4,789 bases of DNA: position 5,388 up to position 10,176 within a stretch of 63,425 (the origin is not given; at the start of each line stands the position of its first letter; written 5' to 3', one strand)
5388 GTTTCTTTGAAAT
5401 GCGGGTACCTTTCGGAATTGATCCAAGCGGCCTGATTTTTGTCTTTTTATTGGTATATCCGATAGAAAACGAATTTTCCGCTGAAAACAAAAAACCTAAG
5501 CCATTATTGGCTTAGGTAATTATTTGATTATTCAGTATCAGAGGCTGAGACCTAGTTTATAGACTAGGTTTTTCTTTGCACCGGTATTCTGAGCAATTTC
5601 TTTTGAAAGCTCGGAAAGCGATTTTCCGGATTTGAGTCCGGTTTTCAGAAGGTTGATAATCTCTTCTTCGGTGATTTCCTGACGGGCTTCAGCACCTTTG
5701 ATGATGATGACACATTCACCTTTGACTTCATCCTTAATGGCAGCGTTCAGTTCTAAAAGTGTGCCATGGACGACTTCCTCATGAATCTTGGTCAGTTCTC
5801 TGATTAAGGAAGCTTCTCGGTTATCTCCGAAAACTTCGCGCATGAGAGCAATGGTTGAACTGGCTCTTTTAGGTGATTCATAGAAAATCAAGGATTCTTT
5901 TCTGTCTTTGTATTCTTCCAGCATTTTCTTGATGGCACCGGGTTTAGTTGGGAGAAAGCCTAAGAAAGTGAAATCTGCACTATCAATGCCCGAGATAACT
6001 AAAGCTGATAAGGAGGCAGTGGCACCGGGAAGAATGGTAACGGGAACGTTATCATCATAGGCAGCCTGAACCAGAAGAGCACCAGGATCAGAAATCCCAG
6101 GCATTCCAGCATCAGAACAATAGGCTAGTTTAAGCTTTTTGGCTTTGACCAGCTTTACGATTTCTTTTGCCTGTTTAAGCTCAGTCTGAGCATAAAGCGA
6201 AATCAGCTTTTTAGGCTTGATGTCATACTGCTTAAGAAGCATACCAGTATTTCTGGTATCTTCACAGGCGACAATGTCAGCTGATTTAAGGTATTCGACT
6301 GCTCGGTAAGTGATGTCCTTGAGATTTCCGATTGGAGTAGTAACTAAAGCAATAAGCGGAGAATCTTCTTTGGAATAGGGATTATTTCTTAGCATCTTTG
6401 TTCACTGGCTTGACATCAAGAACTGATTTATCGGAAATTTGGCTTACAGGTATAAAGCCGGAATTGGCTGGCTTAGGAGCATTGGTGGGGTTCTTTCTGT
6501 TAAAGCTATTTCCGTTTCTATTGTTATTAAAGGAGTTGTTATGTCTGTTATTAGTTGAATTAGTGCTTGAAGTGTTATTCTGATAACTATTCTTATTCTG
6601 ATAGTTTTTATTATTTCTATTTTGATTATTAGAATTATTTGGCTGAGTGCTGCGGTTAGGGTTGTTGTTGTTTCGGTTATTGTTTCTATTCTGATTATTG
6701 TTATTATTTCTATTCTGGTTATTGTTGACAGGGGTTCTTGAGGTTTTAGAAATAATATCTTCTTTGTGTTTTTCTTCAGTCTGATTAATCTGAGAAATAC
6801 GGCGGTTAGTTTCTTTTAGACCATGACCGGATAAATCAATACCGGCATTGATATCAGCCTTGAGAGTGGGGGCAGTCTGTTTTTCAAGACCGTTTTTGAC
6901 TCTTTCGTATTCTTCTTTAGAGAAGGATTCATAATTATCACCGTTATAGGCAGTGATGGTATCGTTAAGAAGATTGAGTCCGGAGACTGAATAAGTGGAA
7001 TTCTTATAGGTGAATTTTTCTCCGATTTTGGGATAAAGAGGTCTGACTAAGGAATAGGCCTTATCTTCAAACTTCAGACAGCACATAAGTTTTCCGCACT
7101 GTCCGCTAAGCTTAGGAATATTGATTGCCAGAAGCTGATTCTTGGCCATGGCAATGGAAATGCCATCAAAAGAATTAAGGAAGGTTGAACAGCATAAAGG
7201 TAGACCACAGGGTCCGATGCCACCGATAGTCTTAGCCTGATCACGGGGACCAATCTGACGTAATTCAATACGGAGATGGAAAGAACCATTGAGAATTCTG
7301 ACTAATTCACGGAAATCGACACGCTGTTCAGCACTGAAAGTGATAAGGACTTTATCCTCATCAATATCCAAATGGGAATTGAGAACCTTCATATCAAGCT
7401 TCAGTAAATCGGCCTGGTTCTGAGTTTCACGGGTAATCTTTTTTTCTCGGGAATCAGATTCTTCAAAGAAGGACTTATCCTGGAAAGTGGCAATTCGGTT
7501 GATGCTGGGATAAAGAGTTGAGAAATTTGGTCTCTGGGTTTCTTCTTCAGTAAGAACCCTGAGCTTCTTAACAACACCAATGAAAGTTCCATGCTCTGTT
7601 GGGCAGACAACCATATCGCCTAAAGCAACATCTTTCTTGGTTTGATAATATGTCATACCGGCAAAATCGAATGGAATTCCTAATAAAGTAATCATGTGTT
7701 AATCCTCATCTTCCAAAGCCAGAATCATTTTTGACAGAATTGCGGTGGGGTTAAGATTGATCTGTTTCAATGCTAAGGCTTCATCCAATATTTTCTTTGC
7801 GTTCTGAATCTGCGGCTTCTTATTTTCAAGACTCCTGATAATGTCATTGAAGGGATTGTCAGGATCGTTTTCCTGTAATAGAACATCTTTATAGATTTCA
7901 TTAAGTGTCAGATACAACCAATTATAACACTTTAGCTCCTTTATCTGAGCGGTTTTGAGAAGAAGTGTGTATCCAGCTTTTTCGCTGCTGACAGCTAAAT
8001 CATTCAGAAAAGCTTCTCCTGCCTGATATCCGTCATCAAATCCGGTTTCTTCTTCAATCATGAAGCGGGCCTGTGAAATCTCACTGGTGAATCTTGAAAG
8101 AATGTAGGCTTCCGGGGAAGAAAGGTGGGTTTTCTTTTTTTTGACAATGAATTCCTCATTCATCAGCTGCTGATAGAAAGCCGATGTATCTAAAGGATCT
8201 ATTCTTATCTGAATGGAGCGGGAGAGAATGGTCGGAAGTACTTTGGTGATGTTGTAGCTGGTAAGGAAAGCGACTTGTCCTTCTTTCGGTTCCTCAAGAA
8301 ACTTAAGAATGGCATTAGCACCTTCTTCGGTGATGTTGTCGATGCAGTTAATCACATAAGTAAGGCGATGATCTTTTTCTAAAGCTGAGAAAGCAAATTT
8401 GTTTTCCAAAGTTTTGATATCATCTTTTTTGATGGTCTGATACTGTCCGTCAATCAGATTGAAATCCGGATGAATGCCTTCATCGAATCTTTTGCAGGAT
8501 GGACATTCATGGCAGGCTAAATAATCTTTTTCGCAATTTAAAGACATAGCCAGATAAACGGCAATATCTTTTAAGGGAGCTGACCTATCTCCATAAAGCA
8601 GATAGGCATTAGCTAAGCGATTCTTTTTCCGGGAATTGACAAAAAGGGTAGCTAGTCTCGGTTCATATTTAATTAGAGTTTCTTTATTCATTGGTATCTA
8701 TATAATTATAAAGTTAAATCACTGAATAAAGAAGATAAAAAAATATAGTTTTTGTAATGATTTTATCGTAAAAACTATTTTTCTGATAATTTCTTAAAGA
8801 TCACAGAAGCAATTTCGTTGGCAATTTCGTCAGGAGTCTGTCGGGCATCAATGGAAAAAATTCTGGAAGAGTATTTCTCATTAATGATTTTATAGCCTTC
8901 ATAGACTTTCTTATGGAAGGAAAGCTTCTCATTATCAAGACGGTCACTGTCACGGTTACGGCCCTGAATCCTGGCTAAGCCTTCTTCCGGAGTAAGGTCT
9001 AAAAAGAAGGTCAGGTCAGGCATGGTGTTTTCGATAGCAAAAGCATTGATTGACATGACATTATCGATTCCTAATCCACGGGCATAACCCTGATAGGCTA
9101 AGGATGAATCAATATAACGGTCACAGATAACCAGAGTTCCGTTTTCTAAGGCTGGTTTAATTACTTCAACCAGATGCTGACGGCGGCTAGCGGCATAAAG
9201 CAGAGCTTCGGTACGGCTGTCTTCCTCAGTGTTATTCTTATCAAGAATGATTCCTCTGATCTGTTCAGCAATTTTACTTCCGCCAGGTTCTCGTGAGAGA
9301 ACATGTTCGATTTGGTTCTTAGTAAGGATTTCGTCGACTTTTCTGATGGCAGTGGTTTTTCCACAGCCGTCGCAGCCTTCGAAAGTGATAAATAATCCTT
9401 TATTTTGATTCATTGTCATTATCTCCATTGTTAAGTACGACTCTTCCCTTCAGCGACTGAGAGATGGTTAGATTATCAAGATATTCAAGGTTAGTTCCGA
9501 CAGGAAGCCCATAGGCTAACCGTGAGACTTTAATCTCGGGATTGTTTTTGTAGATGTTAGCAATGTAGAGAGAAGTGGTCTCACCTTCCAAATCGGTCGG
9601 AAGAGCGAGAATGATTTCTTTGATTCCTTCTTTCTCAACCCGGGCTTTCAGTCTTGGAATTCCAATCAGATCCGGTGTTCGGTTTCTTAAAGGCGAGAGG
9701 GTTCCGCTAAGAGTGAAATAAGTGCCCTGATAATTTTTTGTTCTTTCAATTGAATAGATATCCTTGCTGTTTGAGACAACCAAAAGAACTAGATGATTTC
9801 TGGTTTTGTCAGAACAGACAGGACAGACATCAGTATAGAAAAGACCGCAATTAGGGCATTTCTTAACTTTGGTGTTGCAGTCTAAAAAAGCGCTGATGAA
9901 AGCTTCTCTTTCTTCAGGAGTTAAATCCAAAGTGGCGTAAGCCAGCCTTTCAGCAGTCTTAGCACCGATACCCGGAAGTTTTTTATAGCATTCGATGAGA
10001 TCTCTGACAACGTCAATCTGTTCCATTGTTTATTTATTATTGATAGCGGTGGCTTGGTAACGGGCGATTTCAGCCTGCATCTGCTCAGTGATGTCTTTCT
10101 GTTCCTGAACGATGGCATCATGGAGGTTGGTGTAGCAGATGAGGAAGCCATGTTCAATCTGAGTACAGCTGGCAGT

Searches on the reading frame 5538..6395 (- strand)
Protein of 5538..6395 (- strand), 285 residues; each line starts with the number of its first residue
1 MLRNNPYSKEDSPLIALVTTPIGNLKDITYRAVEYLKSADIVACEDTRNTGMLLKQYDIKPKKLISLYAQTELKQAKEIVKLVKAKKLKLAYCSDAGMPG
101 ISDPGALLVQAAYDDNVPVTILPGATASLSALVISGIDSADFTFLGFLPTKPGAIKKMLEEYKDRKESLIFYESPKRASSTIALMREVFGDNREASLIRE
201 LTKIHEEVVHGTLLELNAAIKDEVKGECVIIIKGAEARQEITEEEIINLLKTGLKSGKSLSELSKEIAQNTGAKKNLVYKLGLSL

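Call 77: search_protein_families(library=pfam, proteins=[window:5538-6395:-], max_evalue=0.00001)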
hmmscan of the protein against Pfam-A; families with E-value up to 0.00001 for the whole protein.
window:5538-6395:- (285 aa): 1 family
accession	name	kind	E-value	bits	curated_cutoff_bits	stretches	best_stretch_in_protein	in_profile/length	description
PF00590.25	TP_methylase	-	3.3e-29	102.8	27.8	1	15-216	2-211/212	Tetrapyrrole (Corrin/Porphyrin) Methylases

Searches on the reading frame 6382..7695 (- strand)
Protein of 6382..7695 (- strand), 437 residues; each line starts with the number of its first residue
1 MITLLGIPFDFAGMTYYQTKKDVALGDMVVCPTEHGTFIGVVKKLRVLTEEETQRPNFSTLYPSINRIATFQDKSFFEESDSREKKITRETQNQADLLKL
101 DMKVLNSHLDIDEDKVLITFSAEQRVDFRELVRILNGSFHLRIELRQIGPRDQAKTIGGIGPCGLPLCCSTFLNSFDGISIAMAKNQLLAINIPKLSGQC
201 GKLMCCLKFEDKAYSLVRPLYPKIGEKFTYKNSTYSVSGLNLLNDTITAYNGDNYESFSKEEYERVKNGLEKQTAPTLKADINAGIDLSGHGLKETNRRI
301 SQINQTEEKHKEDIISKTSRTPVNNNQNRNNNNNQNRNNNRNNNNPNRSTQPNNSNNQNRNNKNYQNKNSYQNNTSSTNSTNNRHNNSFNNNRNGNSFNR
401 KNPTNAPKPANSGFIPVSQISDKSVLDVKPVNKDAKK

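Call 77: search_protein_families(library=pfam, proteins=[window:6382-7695:-], max_evalue=0.00001)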
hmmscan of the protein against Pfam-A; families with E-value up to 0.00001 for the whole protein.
window:6382-7695:- (437 aa): 1 family
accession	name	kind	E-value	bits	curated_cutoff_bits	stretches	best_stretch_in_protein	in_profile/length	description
PF04468.17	PSP1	-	7.5e-21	74.7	27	1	64-148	2-86/86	PSP1 C-terminal conserved region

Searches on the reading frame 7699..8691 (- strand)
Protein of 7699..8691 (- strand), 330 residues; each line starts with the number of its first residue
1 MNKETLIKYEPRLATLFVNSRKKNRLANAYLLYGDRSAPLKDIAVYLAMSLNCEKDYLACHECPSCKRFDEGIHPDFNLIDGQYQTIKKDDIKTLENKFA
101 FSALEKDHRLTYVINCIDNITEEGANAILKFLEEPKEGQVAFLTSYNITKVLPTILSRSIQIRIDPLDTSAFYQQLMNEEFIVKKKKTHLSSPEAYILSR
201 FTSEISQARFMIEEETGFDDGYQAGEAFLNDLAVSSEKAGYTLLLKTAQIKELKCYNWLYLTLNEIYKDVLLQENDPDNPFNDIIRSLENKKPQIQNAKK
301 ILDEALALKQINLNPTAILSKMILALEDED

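Call 77: search_protein_families(library=pfam, proteins=[window:7699-8691:-], max_evalue=0.00001)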
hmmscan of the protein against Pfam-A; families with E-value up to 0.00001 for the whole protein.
window:7699-8691:- (330 aa): 1 family
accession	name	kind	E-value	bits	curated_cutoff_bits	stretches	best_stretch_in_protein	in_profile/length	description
PF13177.12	DNA_pol3_delta2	-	5e-44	150.6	27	1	11-167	3-160/161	DNA polymerase III, delta subunit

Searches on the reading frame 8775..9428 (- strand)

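Call 77: search_protein_families(library=pfam, proteins=[window:8775-9428:-], max_evalue=0.00001)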
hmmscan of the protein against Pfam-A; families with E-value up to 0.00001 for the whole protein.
window:8775-9428:- (217 aa): 2 families
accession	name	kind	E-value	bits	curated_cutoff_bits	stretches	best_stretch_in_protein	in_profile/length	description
PF02223.23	Thymidylate_kin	-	4e-55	186.8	27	1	16-206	1-185/185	Thymidylate kinase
PF13521.12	AAA_28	-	1.9e-08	35.1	27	1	14-181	2-148/164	AAA domain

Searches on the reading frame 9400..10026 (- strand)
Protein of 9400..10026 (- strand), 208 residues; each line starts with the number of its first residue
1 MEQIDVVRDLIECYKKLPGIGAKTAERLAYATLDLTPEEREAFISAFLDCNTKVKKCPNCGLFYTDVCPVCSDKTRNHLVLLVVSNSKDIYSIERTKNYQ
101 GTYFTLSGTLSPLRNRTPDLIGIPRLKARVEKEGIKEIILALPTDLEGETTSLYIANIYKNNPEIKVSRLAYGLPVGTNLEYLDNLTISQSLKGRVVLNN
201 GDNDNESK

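Call 77: search_protein_families(library=pfam, proteins=[window:9400-10026:-], max_evalue=0.00001)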
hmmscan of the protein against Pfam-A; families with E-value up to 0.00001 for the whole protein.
window:9400-10026:- (208 aa): 3 families
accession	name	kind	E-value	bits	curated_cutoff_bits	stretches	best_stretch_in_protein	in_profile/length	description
PF13662.12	Toprim_4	-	2.4e-17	63.4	25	1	81-171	3-85/85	Toprim domain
PF21176.3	RecR_HhH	-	1.1e-09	38.4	27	1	8-43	2-37/45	RecR, helix-hairpin-helix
PF21175.2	RecR_C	-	1.1e-08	34.8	22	1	173-195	1-23/24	RecR, C-terminal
